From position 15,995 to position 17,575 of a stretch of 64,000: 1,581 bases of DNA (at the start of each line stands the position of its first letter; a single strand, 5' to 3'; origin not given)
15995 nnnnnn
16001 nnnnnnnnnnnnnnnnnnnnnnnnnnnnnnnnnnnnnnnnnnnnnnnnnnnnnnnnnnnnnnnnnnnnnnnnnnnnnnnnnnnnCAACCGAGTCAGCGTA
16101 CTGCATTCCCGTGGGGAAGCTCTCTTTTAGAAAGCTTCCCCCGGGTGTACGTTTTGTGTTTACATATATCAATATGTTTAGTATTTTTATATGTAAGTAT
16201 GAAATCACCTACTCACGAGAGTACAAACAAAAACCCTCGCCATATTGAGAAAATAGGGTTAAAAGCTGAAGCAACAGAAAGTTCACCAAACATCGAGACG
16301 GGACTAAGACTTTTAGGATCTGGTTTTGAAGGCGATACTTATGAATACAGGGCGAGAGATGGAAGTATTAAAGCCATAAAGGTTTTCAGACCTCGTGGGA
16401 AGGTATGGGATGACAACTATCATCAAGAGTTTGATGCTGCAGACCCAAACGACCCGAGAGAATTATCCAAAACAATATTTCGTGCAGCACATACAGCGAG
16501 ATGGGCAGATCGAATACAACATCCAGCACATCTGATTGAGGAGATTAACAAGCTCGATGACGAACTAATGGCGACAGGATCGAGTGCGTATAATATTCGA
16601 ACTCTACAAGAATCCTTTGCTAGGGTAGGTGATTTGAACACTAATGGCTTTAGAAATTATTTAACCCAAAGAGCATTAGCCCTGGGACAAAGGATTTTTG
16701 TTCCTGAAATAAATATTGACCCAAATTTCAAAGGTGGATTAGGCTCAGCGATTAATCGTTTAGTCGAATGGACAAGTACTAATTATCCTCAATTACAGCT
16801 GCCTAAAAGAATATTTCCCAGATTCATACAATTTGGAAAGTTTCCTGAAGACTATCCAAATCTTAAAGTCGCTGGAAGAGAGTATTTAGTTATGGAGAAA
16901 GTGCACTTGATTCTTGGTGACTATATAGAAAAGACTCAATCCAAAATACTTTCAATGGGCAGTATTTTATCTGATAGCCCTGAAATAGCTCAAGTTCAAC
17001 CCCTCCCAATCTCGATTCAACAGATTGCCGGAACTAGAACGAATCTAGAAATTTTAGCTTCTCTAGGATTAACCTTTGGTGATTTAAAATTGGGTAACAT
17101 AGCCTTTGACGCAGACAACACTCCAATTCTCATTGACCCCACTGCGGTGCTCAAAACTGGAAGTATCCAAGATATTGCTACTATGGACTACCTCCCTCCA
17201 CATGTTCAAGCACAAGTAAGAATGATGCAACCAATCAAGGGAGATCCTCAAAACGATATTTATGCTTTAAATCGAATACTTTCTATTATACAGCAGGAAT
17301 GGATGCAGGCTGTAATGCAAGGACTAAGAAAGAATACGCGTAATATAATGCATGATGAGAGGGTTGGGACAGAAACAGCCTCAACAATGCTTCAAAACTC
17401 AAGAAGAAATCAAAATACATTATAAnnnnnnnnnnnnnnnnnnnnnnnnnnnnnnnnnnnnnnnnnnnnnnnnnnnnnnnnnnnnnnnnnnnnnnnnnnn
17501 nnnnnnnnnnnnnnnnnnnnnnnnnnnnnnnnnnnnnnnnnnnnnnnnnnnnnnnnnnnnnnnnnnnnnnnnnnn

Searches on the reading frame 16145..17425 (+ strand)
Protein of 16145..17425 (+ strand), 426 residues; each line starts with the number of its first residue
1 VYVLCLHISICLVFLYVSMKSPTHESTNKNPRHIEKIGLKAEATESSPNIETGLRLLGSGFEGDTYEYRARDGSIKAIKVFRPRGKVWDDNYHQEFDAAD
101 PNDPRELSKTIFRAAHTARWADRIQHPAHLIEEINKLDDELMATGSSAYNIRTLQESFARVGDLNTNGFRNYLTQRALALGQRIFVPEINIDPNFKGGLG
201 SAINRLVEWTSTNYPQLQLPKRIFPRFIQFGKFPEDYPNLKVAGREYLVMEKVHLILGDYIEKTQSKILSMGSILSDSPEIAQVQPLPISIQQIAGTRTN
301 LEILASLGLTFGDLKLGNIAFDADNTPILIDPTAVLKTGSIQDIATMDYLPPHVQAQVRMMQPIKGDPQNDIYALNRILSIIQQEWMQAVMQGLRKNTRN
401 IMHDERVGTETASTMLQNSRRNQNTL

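Call 4: search_protein_families(library=pfam, proteins=[window:16145-17425:+], max_evalue=0.1)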
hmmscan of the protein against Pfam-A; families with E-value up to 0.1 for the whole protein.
window:16145-17425:+ (426 aa): 2 families
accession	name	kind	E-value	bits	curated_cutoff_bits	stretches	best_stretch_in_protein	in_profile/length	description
PF03881.20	Fructosamin_kin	-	0.049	13.3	22.4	0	309-335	190-216/288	Fructosamine kinase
PF01636.29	APH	-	0.08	13.1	23.2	0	307-333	168-195/239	Phosphotransferase enzyme family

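Call 6: search_protein_families(library=ncbifam, proteins=[window:16145-17425:+], max_evalue=0.1)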
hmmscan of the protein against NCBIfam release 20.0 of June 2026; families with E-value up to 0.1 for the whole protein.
window:16145-17425:+ (426 aa): 2 families
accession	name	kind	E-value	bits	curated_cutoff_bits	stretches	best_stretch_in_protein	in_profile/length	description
NF038150.1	lanthi_synth_IV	equivalog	0.0005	18.5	650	1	306-382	316-389/851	class IV lanthionine synthetase LanL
NF038151.1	lanthi_synth_III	equivalog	0.041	12.2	575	1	299-380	347-420/833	class III lanthionine synthetase LanKC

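Call 33: search_solved_structures(query=window:16145-17425:+, max_evalue=1)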
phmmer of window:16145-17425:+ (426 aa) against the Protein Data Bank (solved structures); distinct sequences matched with E-value up to 1: 2.
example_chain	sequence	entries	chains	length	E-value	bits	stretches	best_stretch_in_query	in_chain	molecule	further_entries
6oid_A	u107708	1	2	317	0.22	13.6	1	308-334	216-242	Protein-ribulosamine 3-kinase, chloroplastic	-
7uim_D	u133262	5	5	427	0.93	11.5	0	31-85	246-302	Group II intron reverse transcriptase/maturase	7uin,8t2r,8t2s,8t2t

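Call 43: search_protein_families(library=padloc, proteins=[window:16145-17425:+], max_evalue=0.01)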
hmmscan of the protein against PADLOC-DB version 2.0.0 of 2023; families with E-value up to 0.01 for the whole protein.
window:16145-17425:+ (426 aa): 0 families

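Call 71: predict_structure(protein=window:16145-17425:+)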
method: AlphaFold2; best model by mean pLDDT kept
length: 426 residues; sequences in the alignment: 1
mean_pLDDT: 39.0   pTM: 0.23
mean pLDDT of the five models: 39.0, 34.3, 33.7, 33.4, 30.7
residues with pLDDT >= 90: 0; 70-90: 10; 50-70: 49; < 50: 367
segments of 3 or more residues with pLDDT < 50: 20-63, 70-74, 82-98, 110-351, 363-376, 389-402, 404-408, 410-426
pLDDT, mean of each block of 10 residues (from residue 1): 71 65 32 29 40 41 50 49 40 47 49 46 36 40 36 35 34 35 28 32 38 33 29 29 26 26 28 31 28 28 27 31 34 37 46 55 50 49 50 44 45 40 38
secondary structure, 60 per line:
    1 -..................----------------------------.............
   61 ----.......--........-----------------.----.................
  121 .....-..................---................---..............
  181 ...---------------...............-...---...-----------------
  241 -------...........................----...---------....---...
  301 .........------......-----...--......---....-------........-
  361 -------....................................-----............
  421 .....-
elements in order: H2-19 H48-60 E65-71 E74-81 H104-125 H127-144 H148-163 H167-183 H199-213 H248-274 H291-294 H298-309 E319-321 E327-329 H332-337 H341-344 H352-359 H368-403 H409-425

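Call 74: search_solved_structures(query=A3, max_evalue=1)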
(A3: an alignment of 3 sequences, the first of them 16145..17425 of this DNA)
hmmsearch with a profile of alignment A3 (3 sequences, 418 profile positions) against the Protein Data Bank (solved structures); distinct sequences matched with E-value up to 1: 299 (the best 60 are shown).
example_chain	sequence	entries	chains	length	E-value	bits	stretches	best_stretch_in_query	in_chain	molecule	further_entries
2vd5_A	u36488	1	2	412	3.7e-05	26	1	293-357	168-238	DMPK PROTEIN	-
7q52_AAA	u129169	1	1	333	4.5e-05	25.7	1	299-352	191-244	Serine/threonine-protein kinase PknG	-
4aw2_A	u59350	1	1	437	4.8e-05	25.6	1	293-373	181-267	SERINE/THREONINE-PROTEIN KINASE MRCK ALPHA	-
4y0x_A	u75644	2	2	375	5.6e-05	25.4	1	299-352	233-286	Serine/threonine-protein kinase PknG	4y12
8x8x_A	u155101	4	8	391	6.3e-05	25.2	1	295-356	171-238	Rho-associated protein kinase 2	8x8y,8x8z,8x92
5u7q_A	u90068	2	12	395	6.4e-05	25.2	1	295-356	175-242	Rho-associated protein kinase 2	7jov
7jnt_A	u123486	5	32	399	6.4e-05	25.2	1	295-356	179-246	Rho-associated protein kinase 2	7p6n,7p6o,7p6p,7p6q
4wot_A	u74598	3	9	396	6.4e-05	25.2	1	295-356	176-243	Rho-associated protein kinase 2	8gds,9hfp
9hjq_A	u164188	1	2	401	6.4e-05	25.2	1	295-356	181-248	Rho-associated protein kinase 2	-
4l6q_A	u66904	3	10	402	6.4e-05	25.2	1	295-356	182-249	Rho-associated protein kinase 2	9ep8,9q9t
7s25_A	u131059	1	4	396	6.5e-05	25.2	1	295-356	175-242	Rho-associated protein kinase 1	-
7s26_A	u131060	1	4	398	6.6e-05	25.2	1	295-356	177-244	Rho-associated protein kinase 1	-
9q8r_A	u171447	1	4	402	6.7e-05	25.1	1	295-356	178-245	Rho-associated protein kinase 1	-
2v55_A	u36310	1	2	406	6.8e-05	25.1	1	295-356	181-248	RHO-ASSOCIATED PROTEIN KINASE 1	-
3tv7_A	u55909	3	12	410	6.9e-05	25.1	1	295-356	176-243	Rho-associated protein kinase 1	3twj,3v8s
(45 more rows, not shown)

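Call 84: search_protein_families(library=phrogs, proteins=[window:16145-17425:+], max_evalue=0.001)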
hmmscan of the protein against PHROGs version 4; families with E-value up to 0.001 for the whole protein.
window:16145-17425:+ (426 aa): 0 families
